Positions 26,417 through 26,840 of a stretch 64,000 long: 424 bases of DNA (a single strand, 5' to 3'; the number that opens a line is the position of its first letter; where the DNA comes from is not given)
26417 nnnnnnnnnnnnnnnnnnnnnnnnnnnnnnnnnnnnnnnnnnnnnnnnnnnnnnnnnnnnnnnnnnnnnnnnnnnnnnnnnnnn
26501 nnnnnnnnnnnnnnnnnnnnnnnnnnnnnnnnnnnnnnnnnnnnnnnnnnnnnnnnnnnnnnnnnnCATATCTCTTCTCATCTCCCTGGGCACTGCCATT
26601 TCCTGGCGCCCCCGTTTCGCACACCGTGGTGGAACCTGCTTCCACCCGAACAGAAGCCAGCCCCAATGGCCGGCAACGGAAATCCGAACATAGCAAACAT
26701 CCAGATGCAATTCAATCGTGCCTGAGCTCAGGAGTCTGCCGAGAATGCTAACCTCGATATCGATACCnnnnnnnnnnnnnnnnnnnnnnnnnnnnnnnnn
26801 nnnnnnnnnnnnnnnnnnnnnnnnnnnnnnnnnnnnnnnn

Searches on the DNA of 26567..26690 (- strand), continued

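Call 26: search_with_rna_model(model_id=R2, sources=[window, L001, L002, L003, L004, L005, L006, L007, L008, L009, L010, L011, L012, L013, L014, L015, L016, L017, L018, L019, L020, L021, L022, L023, L024, L025, L026, L027, L028, L029, L030, L031, L032, L033, L034, L035, L036, L037, L038, L039, L040, L041, L042, L043, L044, L045, L046, L047, L048, L049, L050, L051, L052, L053, L054, L055, L056, L057, L058, L059, L060, L061, L062, L063, L064, L065, L066, L067, L068, L069, L070, L071, L072, L073, L074, L075, L076, L077, L078], max_evalue=0.01, make_alignment=true)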
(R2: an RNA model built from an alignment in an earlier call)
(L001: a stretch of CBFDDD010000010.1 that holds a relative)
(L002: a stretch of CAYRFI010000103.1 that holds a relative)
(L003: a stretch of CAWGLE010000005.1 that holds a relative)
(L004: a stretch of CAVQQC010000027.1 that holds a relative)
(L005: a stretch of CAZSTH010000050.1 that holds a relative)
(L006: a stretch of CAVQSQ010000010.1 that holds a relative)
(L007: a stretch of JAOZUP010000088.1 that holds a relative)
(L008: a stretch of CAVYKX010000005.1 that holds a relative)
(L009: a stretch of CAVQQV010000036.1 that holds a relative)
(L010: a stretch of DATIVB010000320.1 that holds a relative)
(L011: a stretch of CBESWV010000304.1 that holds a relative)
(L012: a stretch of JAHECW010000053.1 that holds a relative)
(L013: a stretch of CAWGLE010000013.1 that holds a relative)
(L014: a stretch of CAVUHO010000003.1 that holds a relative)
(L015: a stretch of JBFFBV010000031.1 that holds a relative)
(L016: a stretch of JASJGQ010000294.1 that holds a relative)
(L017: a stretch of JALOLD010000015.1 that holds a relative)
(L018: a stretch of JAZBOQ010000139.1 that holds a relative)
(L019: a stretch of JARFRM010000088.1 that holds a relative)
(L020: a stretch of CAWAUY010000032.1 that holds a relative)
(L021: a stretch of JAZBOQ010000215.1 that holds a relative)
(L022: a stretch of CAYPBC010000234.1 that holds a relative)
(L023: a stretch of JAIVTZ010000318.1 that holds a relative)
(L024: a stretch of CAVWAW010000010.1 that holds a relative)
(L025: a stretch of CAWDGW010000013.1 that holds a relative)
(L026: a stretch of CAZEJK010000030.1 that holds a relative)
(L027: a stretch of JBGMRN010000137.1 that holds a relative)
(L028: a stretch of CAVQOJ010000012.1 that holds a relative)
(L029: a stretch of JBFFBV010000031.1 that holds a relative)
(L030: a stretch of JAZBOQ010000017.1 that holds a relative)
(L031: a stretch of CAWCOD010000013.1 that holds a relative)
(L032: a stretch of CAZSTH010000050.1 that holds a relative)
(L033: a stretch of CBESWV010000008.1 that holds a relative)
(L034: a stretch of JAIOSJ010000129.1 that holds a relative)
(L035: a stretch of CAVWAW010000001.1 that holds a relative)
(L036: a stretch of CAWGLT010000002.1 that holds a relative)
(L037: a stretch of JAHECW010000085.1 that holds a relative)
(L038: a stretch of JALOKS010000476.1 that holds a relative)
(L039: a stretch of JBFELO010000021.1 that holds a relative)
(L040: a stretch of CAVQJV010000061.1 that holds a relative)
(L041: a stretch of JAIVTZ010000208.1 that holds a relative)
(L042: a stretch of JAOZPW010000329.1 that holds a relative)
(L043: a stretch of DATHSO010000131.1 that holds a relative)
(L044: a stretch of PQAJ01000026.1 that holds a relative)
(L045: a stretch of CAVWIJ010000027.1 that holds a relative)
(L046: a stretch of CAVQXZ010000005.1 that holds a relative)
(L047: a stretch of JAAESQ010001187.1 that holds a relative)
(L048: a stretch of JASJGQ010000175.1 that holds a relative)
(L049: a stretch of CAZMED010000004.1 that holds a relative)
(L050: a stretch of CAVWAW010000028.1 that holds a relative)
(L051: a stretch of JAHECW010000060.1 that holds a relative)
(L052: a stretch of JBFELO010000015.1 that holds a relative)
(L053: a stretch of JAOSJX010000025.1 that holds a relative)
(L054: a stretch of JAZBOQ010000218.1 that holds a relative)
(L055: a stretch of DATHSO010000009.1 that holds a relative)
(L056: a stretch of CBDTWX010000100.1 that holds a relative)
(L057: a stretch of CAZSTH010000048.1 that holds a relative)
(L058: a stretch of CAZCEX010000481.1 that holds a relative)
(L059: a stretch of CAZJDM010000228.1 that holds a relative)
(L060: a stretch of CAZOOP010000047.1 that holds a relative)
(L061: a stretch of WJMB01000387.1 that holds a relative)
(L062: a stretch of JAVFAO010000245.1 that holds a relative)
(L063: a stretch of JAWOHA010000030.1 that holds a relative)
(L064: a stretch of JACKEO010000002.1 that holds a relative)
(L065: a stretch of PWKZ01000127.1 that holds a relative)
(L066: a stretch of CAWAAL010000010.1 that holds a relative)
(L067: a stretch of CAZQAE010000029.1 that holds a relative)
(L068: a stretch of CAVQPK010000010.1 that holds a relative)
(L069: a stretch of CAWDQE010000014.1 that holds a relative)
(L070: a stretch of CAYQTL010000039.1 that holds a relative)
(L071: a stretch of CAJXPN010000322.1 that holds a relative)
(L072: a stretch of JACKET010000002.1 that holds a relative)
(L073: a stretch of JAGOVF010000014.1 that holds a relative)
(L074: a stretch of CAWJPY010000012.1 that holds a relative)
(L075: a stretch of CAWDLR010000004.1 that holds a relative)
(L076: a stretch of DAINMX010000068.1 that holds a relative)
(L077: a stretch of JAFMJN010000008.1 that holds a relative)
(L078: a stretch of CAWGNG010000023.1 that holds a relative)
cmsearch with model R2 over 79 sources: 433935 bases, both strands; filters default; matches with E-value up to 0.01: 82.
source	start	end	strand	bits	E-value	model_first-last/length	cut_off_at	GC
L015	2379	2503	+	129.9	1.2e-36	1-124/124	no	0.63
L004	2381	2503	+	128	4.3e-36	1-124/124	no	0.63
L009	571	693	+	128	4.3e-36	1-124/124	no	0.63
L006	2954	3076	+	126.5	1.3e-35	1-124/124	no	0.62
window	41854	41974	-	124.6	4.7e-35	1-124/124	no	0.61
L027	1510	1633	+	123.9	7.2e-35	1-124/124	no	0.65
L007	2380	2503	+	123.5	9.9e-35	1-124/124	no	0.62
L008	2381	2503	+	122.2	2.3e-34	1-124/124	no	0.63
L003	2380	2503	+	122.2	2.4e-34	1-124/124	no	0.64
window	26567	26690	-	121.5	4e-34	1-124/124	no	0.6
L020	2153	2275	+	120.2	9.6e-34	1-124/124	no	0.61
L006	2381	2503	+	119.4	1.7e-33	1-124/124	no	0.65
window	38441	38563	-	119.2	1.9e-33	1-124/124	no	0.58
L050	2381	2503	+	119.1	2e-33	1-124/124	no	0.61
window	33551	33671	-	117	9.1e-33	1-124/124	no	0.63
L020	1558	1682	+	116.7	1e-32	1-124/124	no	0.58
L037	1896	2018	+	116.6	1.2e-32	1-124/124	no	0.58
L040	2381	2503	+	116.2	1.5e-32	1-124/124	no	0.62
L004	1807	1928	+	115.6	2.3e-32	1-124/124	no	0.6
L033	2381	2503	+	115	3.4e-32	1-124/124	no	0.59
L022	1659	1782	+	114.5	4.8e-32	1-124/124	no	0.6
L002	2380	2503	+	114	6.9e-32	1-124/124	no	0.61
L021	2381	2503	+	113.4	1.1e-31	1-124/124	no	0.65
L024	2381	2505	+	113.1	1.3e-31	1-124/124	no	0.61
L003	3019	3140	+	113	1.4e-31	1-124/124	no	0.64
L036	2381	2503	+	113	1.4e-31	1-124/124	no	0.65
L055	2380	2503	+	109.2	1.9e-30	1-124/124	no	0.65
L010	2380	2503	+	108.6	2.9e-30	1-124/124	no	0.6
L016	1498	1619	+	108.1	4.3e-30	1-124/124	no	0.6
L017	1857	1979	+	105.9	1.9e-29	1-124/124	no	0.63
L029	2380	2503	+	105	3.6e-29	1-124/124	no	0.66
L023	2382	2505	+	104.8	4e-29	1-124/124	no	0.59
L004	2931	3052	+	104.2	6.1e-29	1-124/124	no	0.63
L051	2380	2503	+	103.2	1.3e-28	1-124/124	no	0.67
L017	2382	2503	+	101.9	3.1e-28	1-124/124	no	0.7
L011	559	685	+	100.6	7.4e-28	1-124/124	no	0.56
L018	2382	2505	+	100.2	9.8e-28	1-124/124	no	0.65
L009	2982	3103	+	100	1.1e-27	1-124/124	no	0.63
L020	2985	3103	+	99.6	1.6e-27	1-124/124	no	0.58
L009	2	116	+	99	2.2e-27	9-124/124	no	0.6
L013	2383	2505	+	98.9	2.4e-27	1-124/124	no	0.63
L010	3030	3151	+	98.2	4e-27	1-124/124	no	0.6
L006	3498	3620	+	97.5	6.6e-27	1-124/124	no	0.63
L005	2382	2503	+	97.2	8.2e-27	1-124/124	no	0.65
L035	2376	2503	+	96.8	1e-26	1-124/124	no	0.57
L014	2382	2505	+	96.1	1.8e-26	1-124/124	no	0.61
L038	1051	1175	+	95.2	3.2e-26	1-124/124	no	0.67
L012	462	587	+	94.1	6.9e-26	1-124/124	no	0.58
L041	2386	2503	+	90.8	6.5e-25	1-124/124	no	0.61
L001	1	93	+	90.5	8.2e-25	32-124/124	5'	0.58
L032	2383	2503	+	77.4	7.5e-21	1-124/124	no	0.68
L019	2291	2503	+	74.5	5.3e-20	1-124/124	no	0.6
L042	1098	1223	+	73.8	8.8e-20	1-124/124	no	0.56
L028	2381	2503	+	71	6.3e-19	1-124/124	no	0.63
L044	2381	2503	+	69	2.5e-18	1-124/124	no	0.65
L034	2376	2501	+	67.9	5.4e-18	1-124/124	no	0.57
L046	2381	2503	+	66.3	1.6e-17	1-124/124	no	0.65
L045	2382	2503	+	65.8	2.2e-17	1-124/124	no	0.65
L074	2380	2503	+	64.1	7.1e-17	1-124/124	no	0.72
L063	2376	2503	+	63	1.6e-16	1-124/124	no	0.59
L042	565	692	+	62.4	2.3e-16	1-124/124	no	0.52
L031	2383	2500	+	59.7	1.6e-15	1-124/124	no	0.61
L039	2378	2501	+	59.2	2.1e-15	1-124/124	no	0.64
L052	2376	2503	+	52.6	2.2e-13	1-124/124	no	0.63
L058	156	281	+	50.3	1e-12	1-124/124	no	0.63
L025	2386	2503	+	44.9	4.3e-11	1-124/124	no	0.65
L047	1470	1593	+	38.4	4.1e-09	1-124/124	no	0.59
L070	2376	2503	+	36.7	1.3e-08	1-124/124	no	0.64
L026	2373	2501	+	35.9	2.3e-08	1-124/124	no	0.7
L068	2376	2503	+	35.4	3.3e-08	1-124/124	no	0.68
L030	2289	2501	+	27.8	6.1e-06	1-124/124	no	0.59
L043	2379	2499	+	26.1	2e-05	1-124/124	no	0.71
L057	2378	2466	+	25.9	2.2e-05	1-124/124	no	0.73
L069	2373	2503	+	25.4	3.2e-05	1-124/124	no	0.65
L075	2369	2503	+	24.7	5.3e-05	1-124/124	no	0.66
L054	2374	2497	+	23.6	0.00012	1-124/124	no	0.68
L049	2377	2499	+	22.5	0.00024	1-124/124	no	0.68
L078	2368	2503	+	22.4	0.00025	1-124/124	no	0.65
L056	2378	2505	+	21.5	0.00049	1-124/124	no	0.62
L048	2382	2505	+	19.6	0.0018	1-124/124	no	0.64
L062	2931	3054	-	17.3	0.0089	1-124/124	no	0.66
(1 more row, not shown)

Alignment A5: 82 matches aligned to the model, 320 columns, each read 5' to 3' on its own strand. Consensus structure (alignment columns), stored with it:
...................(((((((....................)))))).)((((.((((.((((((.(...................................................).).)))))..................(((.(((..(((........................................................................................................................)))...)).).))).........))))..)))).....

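Call 44: search_with_rna_model(model_id=R2, sources=[L079, L080, L081, L082, L083, L084, L085, L086, L087, L088, L089, L090, L091, L092, L093, L094, L095, L096, L097, L098, L099, L100, L101, L102, L103, L104, L105, L106, L107, L108, L109, L110, L111, L112, L113, L114, L115, L116, L117, L118, L119, L120, L121, L122, L123, L124, L125, L126, L127, L128, L129, L130, L131, L132, L133, L134, L135, L136, L137, L138, L139, L140, L141, L142, L143, L144, L145, L146, L147, L148, L149, L150, L151, L152, L153, L154, L155, L156, L157, L158, L159, L160, L161, L162, L163, L164, L165, L166, L167, L168, L169, L170, L171, L172, L173, L174, L175, L176, L177, L178], max_evalue=0.001, make_alignment=true)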
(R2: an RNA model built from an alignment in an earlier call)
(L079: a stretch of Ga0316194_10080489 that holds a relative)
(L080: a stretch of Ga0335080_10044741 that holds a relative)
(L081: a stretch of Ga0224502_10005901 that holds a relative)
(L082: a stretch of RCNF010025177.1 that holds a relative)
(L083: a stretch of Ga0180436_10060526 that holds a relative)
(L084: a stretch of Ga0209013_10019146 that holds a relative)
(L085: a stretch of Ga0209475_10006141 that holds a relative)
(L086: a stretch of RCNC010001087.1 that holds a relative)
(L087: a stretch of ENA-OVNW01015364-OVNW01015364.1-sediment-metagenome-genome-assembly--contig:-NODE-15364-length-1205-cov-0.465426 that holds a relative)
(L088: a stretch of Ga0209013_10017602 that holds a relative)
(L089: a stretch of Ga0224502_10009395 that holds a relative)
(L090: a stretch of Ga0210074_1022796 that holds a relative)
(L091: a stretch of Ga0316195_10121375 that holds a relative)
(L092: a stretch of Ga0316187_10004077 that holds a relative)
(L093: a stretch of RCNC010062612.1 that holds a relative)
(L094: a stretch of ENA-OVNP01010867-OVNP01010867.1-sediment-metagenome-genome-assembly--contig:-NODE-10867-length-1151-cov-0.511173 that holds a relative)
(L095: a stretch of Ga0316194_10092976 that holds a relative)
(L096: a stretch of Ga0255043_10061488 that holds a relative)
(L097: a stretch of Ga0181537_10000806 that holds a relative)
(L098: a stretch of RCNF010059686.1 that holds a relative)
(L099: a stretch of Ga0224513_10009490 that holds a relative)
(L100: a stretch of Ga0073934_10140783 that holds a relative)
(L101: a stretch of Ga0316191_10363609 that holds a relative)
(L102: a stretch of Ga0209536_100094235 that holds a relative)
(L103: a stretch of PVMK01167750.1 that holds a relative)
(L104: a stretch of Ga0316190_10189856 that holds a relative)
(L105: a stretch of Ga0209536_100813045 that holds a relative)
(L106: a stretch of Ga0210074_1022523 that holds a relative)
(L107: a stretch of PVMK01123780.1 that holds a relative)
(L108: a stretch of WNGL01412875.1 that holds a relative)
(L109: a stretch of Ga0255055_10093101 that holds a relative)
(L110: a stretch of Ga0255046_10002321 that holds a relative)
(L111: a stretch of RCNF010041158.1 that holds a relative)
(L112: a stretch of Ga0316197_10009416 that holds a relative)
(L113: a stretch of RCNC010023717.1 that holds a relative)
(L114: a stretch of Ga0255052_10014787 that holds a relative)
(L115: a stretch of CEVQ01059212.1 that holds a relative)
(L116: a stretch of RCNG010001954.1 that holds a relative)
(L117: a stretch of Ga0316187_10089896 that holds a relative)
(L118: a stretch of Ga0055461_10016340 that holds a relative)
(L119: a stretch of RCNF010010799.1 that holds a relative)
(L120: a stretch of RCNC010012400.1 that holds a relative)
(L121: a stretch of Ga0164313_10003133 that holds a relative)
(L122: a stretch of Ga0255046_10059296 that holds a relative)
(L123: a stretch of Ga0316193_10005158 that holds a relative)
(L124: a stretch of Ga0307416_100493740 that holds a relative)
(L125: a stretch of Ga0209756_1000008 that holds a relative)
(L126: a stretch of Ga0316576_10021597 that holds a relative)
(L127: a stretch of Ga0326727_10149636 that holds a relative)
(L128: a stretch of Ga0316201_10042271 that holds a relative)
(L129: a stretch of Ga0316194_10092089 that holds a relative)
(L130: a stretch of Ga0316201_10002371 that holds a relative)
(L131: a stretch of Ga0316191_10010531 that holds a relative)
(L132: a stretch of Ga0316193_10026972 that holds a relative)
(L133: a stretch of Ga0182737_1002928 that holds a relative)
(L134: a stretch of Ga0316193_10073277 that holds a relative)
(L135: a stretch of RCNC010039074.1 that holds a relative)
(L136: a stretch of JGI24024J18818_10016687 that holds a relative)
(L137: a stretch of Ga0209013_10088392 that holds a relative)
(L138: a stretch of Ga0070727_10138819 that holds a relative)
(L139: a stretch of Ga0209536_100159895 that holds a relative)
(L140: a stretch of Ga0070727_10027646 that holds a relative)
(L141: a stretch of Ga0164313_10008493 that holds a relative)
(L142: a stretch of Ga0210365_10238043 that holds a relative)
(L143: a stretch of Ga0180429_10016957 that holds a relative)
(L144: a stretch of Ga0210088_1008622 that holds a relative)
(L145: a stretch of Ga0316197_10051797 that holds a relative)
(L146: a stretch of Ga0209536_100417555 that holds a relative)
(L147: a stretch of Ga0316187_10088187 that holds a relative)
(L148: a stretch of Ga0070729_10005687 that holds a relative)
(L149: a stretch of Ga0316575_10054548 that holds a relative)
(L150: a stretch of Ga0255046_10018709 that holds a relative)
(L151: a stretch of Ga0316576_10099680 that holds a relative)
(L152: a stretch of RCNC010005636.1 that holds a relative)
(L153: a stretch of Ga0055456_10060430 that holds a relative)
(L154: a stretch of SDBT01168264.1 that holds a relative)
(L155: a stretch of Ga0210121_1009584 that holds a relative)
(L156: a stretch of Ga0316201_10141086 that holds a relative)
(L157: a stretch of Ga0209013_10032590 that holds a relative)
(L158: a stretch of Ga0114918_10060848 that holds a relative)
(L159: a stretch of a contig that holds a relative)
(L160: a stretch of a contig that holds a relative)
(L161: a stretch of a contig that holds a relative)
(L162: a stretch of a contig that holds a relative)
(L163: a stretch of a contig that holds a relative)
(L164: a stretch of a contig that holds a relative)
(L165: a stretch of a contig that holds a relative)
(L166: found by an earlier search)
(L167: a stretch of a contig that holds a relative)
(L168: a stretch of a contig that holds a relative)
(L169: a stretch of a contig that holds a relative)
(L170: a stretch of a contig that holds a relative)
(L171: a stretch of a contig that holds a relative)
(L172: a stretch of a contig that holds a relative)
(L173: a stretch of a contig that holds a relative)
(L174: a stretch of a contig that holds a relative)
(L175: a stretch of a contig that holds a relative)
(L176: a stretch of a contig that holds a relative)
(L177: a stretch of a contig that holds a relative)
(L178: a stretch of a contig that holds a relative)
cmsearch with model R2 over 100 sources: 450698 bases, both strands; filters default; matches with E-value up to 0.001: 106.
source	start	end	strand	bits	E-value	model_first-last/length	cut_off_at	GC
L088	3084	3207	-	132.5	2e-37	1-124/124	no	0.61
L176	164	287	-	132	2.7e-37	1-124/124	no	0.61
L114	3168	3291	+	130.9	6e-37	1-124/124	no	0.64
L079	860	983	+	130.7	6.9e-37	1-124/124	no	0.6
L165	1849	1971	-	129.7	1.4e-36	1-124/124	no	0.63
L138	201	324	-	129.7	1.4e-36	1-124/124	no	0.62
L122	1250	1373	-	128.7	2.7e-36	1-124/124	no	0.6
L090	590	712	-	128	4.5e-36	1-124/124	no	0.63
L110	3573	3697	-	127.5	6.4e-36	1-124/124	no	0.62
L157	95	218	+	127.2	7.8e-36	1-124/124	no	0.6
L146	443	567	+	127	9e-36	1-124/124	no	0.6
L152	397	521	+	126.6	1.2e-35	1-124/124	no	0.6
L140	632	755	+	125.9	1.9e-35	1-124/124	no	0.6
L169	642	765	-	125.9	1.9e-35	1-124/124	no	0.6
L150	816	939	-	125.8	2.1e-35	1-124/124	no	0.65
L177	3655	3780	-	125.5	2.4e-35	1-124/124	no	0.63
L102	1360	1483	+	125.3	2.9e-35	1-124/124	no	0.65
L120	1242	1366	-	125.2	3e-35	1-124/124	no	0.61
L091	92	214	-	125.1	3.2e-35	1-124/124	no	0.63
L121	12726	12849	-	125.1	3.3e-35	1-124/124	no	0.61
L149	1240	1361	+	125.1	3.3e-35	1-124/124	no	0.63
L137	1489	1612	-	124.7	4.4e-35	1-124/124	no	0.6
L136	2590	2713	-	124.1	6.5e-35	1-124/124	no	0.6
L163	3200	3323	-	124.1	6.5e-35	1-124/124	no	0.6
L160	1598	1721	+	124.1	6.6e-35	1-124/124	no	0.6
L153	556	678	+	124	7.1e-35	1-124/124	no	0.63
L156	399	521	+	123.8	8.2e-35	1-124/124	no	0.59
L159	2088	2210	-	123.8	8.2e-35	1-124/124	no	0.59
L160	446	569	+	123.6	9.6e-35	1-124/124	no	0.57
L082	1764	1888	+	123.5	1e-34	1-124/124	no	0.62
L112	1605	1728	-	123.5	1e-34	1-124/124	no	0.6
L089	1406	1530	-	123.3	1.2e-34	1-124/124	no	0.6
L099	2768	2892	-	123.3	1.2e-34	1-124/124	no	0.6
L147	928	1052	+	123.3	1.2e-34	1-124/124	no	0.6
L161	1830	1953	-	123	1.4e-34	1-124/124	no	0.64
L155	284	407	+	122.5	2.1e-34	1-124/124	no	0.62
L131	3935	4057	-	122.2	2.4e-34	1-124/124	no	0.63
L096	818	942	+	121.6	3.7e-34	1-124/124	no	0.62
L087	872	996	-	121.4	4.3e-34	1-124/124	no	0.64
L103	408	532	-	120.9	5.9e-34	1-124/124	no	0.62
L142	1734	1856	-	120.9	6e-34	1-124/124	no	0.6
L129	1049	1172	-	120.6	7.6e-34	1-124/124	no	0.61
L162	1616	1740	-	119.6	1.5e-33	1-124/124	no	0.6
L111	352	476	-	119.2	2e-33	1-124/124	no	0.62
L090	1163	1285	-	118.3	3.7e-33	1-124/124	no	0.6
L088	1483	1606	-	118.2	4e-33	1-124/124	no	0.59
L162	986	1110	-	117.8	5.3e-33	1-124/124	no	0.62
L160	1022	1145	+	117.6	6e-33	1-124/124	no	0.6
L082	2626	2750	+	117.3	7.5e-33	1-124/124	no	0.63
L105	884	1007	-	117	8.9e-33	1-124/124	no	0.62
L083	416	538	-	116.9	9.5e-33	1-124/124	no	0.67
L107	10406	10529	-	116.9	9.7e-33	1-124/124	no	0.57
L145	2050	2170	-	116.4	1.4e-32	1-124/124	no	0.6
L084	3121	3241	+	116.2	1.6e-32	1-124/124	no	0.59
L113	2957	3077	-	116.1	1.7e-32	1-124/124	no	0.58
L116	6484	6604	+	116.1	1.7e-32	1-124/124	no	0.58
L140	3209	3329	+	116.1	1.7e-32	1-124/124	no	0.58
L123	4622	4744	-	115.9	1.9e-32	1-124/124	no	0.59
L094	969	1092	-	115.5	2.7e-32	1-124/124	no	0.59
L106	1658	1781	-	115.2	3.3e-32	1-124/124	no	0.62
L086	258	381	-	114.5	5e-32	1-124/124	no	0.6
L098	1047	1170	+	114.5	5e-32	1-124/124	no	0.6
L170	617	740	+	114.5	5e-32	1-124/124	no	0.6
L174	4462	4584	-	114.3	6.1e-32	1-124/124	no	0.6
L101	483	604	-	114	7.5e-32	1-124/124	no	0.58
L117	961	1082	-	114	7.5e-32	1-124/124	no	0.58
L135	1443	1566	-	113.9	7.8e-32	1-124/124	no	0.56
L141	2697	2820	+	113.7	8.9e-32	1-124/124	no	0.6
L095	588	712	+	113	1.4e-31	1-124/124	no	0.58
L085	1017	1142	-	112.9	1.6e-31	1-124/124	no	0.58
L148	807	929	+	112.6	1.9e-31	1-124/124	no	0.6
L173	820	944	+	111.4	4.4e-31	1-124/124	no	0.62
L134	1736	1858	-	111.4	4.5e-31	1-124/124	no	0.61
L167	595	719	-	111.1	5.3e-31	1-124/124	no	0.58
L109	134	258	+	110.8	6.5e-31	1-124/124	no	0.58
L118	1411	1526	-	110.3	9.5e-31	9-124/124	no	0.62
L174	6255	6376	-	110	1.1e-30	1-124/124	no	0.62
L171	1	120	+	109.4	1.8e-30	4-124/124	5'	0.63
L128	3122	3247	+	109.4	1.8e-30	1-124/124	no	0.57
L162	52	173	-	109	2.3e-30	1-124/124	no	0.61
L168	81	205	+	109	2.4e-30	1-124/124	no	0.65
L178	1443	1566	-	108.6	3.1e-30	1-124/124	no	0.6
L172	512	636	-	108.5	3.3e-30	1-124/124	no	0.61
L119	1696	1817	-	108.3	3.8e-30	1-124/124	no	0.6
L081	1023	1144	+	107.7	5.9e-30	1-124/124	no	0.61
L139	1485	1608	+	107.4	6.9e-30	1-124/124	no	0.65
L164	5285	5409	-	106.6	1.2e-29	1-124/124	no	0.63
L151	1452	1574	+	106.3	1.5e-29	1-124/124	no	0.67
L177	492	613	-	106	1.8e-29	1-124/124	no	0.61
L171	580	702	+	103.6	9.7e-29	1-124/124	no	0.6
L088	255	376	-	101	5.9e-28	1-124/124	no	0.55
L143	1728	1851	-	100.9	6.2e-28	1-124/124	no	0.65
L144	326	449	+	99.7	1.5e-27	1-124/124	no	0.63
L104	809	928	+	98.7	2.9e-27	1-124/124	no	0.59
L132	2245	2364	-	98.7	2.9e-27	1-124/124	no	0.59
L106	659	780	-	97.4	7.5e-27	1-124/124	no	0.61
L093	309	433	+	95.9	2e-26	1-124/124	no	0.61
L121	8931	9053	-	94.7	4.8e-26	1-124/124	no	0.67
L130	3735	3859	-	93.5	1.1e-25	1-124/124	no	0.62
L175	110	228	+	93.1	1.4e-25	1-124/124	no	0.56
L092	1340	1552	-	85.1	3.7e-23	1-124/124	no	0.61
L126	3882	4004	-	74.3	6.6e-20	1-124/124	no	0.67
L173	1699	1767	+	68.9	2.8e-18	1-69/124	3'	0.64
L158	1475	1686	-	66.5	1.5e-17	1-124/124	no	0.62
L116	1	59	+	46.8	1.2e-11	66-124/124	5'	0.56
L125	6000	6092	+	24.1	8.1e-05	1-124/124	no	0.58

Alignment A7: 106 matches aligned to the model, 259 columns, each read 5' to 3' on its own strand. Consensus structure (alignment columns), stored with it:
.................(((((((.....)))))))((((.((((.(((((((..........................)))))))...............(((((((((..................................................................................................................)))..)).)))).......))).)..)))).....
